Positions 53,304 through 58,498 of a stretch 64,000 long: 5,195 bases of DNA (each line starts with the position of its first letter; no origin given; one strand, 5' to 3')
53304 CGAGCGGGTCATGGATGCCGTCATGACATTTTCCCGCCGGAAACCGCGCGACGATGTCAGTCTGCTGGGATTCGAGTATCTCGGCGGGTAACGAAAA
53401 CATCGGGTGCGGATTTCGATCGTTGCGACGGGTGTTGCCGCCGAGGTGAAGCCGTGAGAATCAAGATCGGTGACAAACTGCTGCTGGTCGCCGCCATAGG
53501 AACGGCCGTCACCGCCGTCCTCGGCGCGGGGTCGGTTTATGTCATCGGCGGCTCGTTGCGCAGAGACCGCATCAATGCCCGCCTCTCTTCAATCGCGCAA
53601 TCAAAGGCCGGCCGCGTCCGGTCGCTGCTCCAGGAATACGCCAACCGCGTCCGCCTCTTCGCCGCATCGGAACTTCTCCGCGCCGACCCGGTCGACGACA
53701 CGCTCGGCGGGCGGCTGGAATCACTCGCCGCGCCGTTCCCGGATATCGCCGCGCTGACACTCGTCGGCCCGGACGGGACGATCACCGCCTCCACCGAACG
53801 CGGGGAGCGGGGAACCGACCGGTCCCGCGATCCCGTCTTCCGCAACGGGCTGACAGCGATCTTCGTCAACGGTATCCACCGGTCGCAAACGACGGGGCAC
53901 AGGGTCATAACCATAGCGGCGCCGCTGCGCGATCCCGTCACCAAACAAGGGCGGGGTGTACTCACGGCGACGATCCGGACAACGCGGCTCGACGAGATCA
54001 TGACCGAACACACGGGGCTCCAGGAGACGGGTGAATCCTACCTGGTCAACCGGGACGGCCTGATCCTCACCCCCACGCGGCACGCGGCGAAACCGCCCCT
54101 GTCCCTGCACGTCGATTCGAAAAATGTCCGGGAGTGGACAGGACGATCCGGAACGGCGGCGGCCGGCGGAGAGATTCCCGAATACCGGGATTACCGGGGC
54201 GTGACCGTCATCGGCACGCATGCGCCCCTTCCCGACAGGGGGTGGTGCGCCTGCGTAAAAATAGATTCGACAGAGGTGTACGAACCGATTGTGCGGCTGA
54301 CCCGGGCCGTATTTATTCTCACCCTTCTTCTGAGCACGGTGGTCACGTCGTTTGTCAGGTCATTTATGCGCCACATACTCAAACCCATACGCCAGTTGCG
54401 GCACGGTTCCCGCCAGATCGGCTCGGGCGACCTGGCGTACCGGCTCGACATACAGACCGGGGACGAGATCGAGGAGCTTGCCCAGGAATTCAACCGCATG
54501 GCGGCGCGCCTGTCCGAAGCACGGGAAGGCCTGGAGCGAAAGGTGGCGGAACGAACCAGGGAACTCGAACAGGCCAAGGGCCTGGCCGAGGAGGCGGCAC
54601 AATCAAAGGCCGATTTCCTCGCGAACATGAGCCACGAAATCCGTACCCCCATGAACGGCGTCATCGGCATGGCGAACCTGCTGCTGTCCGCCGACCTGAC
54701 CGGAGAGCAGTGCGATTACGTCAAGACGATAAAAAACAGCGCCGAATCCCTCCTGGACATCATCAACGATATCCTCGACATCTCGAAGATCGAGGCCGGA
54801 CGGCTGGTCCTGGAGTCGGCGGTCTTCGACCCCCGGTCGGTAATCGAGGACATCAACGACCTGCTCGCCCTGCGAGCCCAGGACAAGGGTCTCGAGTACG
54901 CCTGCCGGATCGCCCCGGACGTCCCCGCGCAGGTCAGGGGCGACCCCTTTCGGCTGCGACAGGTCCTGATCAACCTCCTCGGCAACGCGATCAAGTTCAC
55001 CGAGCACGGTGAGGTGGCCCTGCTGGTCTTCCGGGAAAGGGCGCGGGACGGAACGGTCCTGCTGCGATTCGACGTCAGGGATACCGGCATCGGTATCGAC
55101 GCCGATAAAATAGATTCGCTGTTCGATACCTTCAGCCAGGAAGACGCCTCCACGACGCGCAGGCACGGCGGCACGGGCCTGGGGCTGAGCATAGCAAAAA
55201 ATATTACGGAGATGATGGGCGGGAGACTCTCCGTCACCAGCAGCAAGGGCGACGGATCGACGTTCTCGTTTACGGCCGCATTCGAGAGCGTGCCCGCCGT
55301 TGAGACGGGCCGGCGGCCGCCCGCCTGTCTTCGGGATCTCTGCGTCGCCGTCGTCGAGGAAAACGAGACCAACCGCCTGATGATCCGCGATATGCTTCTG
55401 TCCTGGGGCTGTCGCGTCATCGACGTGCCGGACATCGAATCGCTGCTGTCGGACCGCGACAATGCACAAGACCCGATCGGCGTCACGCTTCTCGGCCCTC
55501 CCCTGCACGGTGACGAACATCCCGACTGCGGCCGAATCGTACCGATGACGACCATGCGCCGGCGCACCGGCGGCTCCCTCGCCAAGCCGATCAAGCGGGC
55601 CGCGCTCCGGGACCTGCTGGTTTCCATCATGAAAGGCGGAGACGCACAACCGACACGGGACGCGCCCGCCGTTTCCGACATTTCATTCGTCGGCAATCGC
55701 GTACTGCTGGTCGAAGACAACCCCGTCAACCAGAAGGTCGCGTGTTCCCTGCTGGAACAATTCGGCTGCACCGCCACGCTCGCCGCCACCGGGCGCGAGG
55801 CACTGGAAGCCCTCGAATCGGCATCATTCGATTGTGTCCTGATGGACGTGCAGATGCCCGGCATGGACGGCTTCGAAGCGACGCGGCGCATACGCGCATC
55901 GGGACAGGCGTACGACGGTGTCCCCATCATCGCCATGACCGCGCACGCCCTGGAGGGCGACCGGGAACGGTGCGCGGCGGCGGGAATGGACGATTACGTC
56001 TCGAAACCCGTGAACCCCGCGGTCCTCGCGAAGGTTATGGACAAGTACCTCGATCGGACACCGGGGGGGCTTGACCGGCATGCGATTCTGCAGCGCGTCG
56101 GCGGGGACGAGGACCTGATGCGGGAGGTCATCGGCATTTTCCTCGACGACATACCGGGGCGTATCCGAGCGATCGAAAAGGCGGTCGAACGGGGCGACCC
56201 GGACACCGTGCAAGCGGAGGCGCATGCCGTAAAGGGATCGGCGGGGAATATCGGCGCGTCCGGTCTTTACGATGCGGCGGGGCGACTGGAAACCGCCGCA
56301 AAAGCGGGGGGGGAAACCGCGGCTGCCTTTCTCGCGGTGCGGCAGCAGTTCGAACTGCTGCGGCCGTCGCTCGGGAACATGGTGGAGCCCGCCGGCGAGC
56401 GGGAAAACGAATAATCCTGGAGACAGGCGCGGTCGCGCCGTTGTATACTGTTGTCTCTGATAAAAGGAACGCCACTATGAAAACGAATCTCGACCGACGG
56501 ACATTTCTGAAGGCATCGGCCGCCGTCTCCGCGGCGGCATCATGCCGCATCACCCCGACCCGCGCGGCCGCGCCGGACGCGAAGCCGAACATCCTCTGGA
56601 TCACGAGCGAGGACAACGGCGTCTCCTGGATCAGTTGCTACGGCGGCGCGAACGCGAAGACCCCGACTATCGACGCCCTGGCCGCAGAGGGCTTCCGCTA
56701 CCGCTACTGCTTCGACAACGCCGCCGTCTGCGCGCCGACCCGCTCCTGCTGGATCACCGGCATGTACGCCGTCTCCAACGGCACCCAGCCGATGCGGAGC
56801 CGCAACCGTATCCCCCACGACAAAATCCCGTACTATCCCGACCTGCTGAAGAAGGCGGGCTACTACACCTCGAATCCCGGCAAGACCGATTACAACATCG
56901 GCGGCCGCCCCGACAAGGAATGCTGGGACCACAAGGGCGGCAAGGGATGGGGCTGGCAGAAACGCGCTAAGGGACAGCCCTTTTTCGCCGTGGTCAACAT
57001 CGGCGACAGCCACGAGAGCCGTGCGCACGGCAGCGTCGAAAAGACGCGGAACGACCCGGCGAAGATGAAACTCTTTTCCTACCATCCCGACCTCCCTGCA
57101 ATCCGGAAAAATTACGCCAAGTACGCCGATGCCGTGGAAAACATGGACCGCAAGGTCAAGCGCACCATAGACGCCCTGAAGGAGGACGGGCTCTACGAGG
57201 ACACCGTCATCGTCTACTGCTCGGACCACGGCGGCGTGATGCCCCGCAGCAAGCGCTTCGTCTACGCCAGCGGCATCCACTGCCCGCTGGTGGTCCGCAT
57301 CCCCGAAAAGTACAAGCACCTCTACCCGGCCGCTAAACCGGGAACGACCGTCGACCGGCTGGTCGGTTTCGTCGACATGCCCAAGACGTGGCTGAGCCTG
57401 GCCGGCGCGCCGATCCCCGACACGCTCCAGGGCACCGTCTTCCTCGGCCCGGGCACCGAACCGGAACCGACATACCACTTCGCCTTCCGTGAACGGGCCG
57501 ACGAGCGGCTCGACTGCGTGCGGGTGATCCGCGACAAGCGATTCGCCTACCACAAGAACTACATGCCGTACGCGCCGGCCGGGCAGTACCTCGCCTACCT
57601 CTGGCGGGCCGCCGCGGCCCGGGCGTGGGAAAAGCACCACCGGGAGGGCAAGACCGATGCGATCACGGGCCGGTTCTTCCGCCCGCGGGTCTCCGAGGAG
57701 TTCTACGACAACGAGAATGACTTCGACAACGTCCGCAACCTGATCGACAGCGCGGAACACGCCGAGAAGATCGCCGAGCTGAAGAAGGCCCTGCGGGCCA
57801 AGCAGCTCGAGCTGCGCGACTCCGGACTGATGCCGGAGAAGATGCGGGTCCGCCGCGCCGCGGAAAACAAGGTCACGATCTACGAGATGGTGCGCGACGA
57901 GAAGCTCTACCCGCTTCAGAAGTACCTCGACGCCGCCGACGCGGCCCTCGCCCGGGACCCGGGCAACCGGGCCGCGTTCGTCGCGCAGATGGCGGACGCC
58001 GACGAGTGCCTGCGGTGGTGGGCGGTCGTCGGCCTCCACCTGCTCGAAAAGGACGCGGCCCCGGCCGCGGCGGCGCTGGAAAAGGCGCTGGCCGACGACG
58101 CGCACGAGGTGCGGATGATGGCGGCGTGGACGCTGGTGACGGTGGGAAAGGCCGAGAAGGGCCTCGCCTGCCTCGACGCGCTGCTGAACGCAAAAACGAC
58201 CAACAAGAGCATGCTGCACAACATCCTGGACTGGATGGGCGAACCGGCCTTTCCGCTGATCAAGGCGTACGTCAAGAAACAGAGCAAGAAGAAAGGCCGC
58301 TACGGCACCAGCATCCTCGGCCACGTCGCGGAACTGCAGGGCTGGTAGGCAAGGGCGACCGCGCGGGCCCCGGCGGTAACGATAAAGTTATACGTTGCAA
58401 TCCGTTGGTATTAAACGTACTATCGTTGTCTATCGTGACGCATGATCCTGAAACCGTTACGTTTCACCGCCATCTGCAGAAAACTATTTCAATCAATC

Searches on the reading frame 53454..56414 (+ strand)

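Call 26: search_protein_families(library=pfam, proteins=[window:53454-56414:+], max_evalue=0.00001)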
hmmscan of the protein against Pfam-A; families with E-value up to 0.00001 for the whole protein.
window:53454-56414:+ (986 aa): 6 families
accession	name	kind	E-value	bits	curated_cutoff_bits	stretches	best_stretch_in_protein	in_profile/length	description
PF00072.30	Response_reg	-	3.3e-30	105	30.2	1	750-861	1-109/111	Response regulator receiver domain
PF02518.31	HATPase_c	-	3.4e-27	95.5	26.4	1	496-608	1-107/111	Histidine kinase-, DNA gyrase B-, and HSP90-like ATPase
PF00512.31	HisKA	-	1.5e-22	79.9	26.9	1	385-449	2-66/66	His Kinase A (phospho-acceptor) domain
PF02743.24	dCache_1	-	2.1e-19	70.4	45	1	39-264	6-235/240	Cache domain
PF00672.30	HAMP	-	6.7e-17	62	25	1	304-354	2-52/53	HAMP domain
PF01627.28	Hpt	-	6.7e-13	49.1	24.6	1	891-957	1-67/84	Hpt domain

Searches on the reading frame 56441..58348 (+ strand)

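Call 26: search_protein_families(library=pfam, proteins=[window:56441-58348:+], max_evalue=0.00001)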
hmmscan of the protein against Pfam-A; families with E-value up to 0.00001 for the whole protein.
window:56441-58348:+ (635 aa): 3 families
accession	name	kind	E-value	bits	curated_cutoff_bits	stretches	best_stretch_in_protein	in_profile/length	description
PF00884.28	Sulfatase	-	5.8e-35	121.5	25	1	49-323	1-301/301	Sulfatase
PF16347.10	SGSH_C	-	4.9e-11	43.5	29.3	1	271-335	8-65/154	N-sulphoglucosamine sulphohydrolase, C-terminal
PF01663.27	Phosphodiest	-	4.8e-07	30.1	23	0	214-265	166-221/342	Type I phosphodiesterase / nucleotide pyrophosphatase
